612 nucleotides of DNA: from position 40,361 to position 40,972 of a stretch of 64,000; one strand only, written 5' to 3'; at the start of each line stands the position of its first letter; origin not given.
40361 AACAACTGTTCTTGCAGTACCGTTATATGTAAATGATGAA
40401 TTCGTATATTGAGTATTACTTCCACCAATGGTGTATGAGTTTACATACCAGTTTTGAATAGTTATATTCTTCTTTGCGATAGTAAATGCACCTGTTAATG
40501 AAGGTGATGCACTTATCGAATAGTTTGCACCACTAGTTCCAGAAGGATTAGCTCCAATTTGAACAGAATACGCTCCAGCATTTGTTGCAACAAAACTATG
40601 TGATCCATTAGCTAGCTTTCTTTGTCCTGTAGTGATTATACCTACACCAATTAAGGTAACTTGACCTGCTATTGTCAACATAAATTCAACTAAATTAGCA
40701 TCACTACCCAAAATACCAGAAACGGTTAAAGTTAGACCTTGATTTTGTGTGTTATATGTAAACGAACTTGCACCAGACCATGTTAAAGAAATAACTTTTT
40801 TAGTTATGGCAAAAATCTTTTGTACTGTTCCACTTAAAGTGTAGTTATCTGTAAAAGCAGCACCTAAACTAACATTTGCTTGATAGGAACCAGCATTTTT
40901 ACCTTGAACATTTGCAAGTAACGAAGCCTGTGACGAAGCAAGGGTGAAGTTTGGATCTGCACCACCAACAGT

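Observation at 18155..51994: A single 33.8-kb gene encoding an 11,279-aa modular surface protein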

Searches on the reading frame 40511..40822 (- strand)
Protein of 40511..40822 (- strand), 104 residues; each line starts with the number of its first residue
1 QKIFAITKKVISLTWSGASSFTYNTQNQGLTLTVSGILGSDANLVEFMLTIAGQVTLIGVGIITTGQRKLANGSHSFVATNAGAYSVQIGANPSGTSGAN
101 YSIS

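Call 16: search_protein_families(library=pfam, alignment_id=A1, max_evalue=0.1)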
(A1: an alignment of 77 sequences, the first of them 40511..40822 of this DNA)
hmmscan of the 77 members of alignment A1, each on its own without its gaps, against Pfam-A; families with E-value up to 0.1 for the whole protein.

A. member 1, window:40511-40822:- (104 aa): 1 family
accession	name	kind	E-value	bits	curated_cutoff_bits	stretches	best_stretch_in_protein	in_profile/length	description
PF18676.6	MBG_2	-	0.073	14.1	25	0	19-104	8-65/72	MBG domain (YGX type)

B. families by the number of members that match (of 77 scanned): 41 families (the first 25 are shown)
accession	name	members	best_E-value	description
PF18657.6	YDG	12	4.2e-08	YDG domain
PF17883.6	MBG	6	0.00058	MBG domain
PF18887.5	MBG_3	6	0.00082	MBG domain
PF18676.6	MBG_2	6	0.0023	MBG domain (YGX type)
PF07686.23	V-set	1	0.0019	Immunoglobulin V-set domain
PF09134.16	Invasin_D3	1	0.0031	Invasin, domain 3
PF11797.14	WxLIP_HBD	1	0.0042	WxL Interacting Protein, host binding domain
PF22829.2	HphA_C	1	0.0084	HphA C-terminal domain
PF19804.4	DUF6287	1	0.013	Domain of unknown function (DUF6287)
PF02927.20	CelD_N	1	0.013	Cellulase N-terminal ig-like domain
PF07691.17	PA14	1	0.014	PA14 domain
PF13205.12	Big_5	1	0.014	Bacterial Ig-like domain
PF17236.8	SU10_MCP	1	0.015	SU10 major capsid protein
PF22125.1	Lreu_0056_like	1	0.016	Hypotheical protein Lreu_0056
PF23664.1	Ig_Pom152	1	0.017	Nucleoporin pom152-like, immunoglobulin-like domain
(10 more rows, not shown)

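Call 17: search_solved_structures(query=A1, max_evalue=1, show_alignments=2)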
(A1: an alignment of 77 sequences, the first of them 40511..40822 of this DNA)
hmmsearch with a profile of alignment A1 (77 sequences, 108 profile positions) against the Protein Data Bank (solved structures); distinct sequences matched with E-value up to 1: 5.
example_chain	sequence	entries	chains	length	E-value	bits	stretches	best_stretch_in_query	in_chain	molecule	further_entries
4ng0_A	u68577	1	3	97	0.0038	20.6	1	14-93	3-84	LAR_0958 cell surface adhesin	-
6aem_A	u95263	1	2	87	0.2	15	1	39-86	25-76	PKD domain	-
4u6t_A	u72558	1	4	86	0.28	14.6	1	26-80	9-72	ColH protein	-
4u7k_A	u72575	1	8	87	0.34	14.3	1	26-80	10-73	ColH protein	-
2if7_A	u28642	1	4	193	0.45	13.9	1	33-94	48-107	SLAM family member 6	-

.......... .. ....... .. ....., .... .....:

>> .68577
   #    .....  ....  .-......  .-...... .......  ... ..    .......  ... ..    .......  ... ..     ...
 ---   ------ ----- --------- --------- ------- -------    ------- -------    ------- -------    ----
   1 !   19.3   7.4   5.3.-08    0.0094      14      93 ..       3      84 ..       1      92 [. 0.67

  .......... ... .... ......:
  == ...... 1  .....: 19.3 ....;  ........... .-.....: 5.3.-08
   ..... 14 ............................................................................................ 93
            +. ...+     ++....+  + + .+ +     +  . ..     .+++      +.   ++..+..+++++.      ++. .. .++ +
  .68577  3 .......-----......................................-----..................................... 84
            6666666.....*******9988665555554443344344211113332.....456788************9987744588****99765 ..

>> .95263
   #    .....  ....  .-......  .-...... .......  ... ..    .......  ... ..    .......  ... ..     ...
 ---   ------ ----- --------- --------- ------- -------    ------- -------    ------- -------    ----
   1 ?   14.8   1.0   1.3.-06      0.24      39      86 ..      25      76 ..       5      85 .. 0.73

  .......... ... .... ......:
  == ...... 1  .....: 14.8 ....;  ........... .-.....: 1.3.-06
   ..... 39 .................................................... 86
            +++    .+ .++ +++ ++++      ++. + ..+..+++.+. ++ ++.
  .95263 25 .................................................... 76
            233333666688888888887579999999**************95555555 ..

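Call 35: predict_structure(alignment_id=A1)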
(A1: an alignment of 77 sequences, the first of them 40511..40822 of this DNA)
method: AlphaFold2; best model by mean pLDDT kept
length: 104 residues; sequences in the alignment: 77
mean_pLDDT: 96.0   pTM: 0.82
mean pLDDT of the five models: 96.0, 95.7, 95.7, 95.3, 94.9
residues with pLDDT >= 90: 100; 70-90: 4; 50-70: 0; < 50: 0
segments of 3 or more residues with pLDDT < 50: none
pLDDT, mean of each block of 10 residues (from residue 1): 94 97 98 96 95 96 95 97 97 95 96
secondary structure, 60 per line:
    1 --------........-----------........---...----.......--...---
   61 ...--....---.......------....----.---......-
elements in order: E9-16 E28-35 E46-52 E55-57 E61-63 E66-69 E73-79 E86-89 E101-103

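Call 40: fold_search(model_id=the predicted structure, library=pdb)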
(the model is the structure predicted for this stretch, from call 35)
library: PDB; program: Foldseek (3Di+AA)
matches with E <= 10: 1000; with E <= 0.001: 0
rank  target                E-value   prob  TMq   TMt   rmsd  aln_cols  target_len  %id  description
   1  7ceb_A                1.1e-01  0.47  0.28  0.08   8.9       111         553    7  Crystal structure of alpha6beta1 integrin headpiece (released 2021-06-23)
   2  4lba_A                1.5e-01  0.97  0.52  0.52   4.5        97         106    9  Crystal structure of a conjugative transposon lipoprotein (BACEGG_03088) from Bacteroides eggerthii DSM 20697 at 1.70  (released 2013-08-07)
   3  2jh2_C                1.7e-01  0.51  0.36  0.32   8.2       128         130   13  X-ray crystal structure of a cohesin-like module from Clostridium perfringens (released 2007-11-06)
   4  4lba_B                1.8e-01  0.97  0.48  0.47   4.1        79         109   11  Crystal structure of a conjugative transposon lipoprotein (BACEGG_03088) from Bacteroides eggerthii DSM 20697 at 1.70  (released 2013-08-07)
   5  9fxs_I                2.1e-01  0.75  0.43  0.40   6.7       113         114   10  Cryo-EM structure of the type 1 pilus complex including pilus rod and FimI-bound assembly platform after incorporation (released 2025-06-04)
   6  7nxd_A                2.4e-01  0.57  0.37  0.07   8.0       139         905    9  Cryo-EM structure of human integrin alpha5beta1 in the half-bent conformation (released 2021-08-25)
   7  4bhu_J                2.4e-01  0.54  0.36  0.33   6.4       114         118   17  Crystal structure of BslA - A bacterial hydrophobin (released 2013-08-14)
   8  8t1z                  2.6e-01  0.57  0.42  0.13   6.0       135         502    7  Crystal Structure of Porphyromonas gingivalis Sialidase (PG_0352) Bound to Neu5Ac (NANA) (released 2023-10-04)
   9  3sqb_F                3.0e-01  0.80  0.41  0.46   4.9        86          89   15  Structure of the major type 1 pilus subunit FimA bound to the FimC chaperone (released 2012-05-30)
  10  9bdf_B                3.0e-01  0.47  0.40  0.34  11.0       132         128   13  Influenza A virus Hemagglutinin H3/Darwin/6/2021 in complex with Fab ADI-85666 (released 2024-11-13)
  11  4bhu_B                3.0e-01  0.21  0.29  0.25   8.0       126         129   17  Crystal structure of BslA - A bacterial hydrophobin (released 2013-08-14)
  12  5fn8_A                3.0e-01  0.13  0.23  0.16  12.5       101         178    7  Crystal structure of rat CD45 extracellular region, domains d3-d4 (released 2016-03-23)
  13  8feb                  3.3e-01  0.75  0.46  0.14   5.7       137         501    8  Crystal Structure of Porphyromonas gingivalis Sialidase (PG_0352) (released 2023-10-04)
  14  8ezk_I                3.3e-01  0.47  0.40  0.21  10.5       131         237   16  Pfs25 in complex with transmission-reducing antibody AS01-04 (released 2023-08-16)
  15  7ycx_G                3.5e-01  0.54  0.41  0.08   7.9       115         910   12  The structure of INTAC-PEC complex (released 2023-03-15)
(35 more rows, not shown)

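Call 57: find_homologous_proteins(query=A1, max_evalue=0.001)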
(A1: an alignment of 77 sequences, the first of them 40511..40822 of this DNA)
Query A1 (77 sequences): 1736 candidates shared short words with the query, none scored E <= 0.001.

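Call 91: search_protein_families(library=pfam, alignment_id=A1, max_evalue=0.001)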
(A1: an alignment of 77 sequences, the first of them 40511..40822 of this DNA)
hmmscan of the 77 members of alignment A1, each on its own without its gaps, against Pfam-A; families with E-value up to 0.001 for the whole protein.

A. member 1, window:40511-40822:- (104 aa): 0 families

B. families by the number of members that match (of 77 scanned): 3 families
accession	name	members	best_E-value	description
PF18657.6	YDG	7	4.2e-08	YDG domain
PF17883.6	MBG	1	0.00058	MBG domain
PF18887.5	MBG_3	1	0.00082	MBG domain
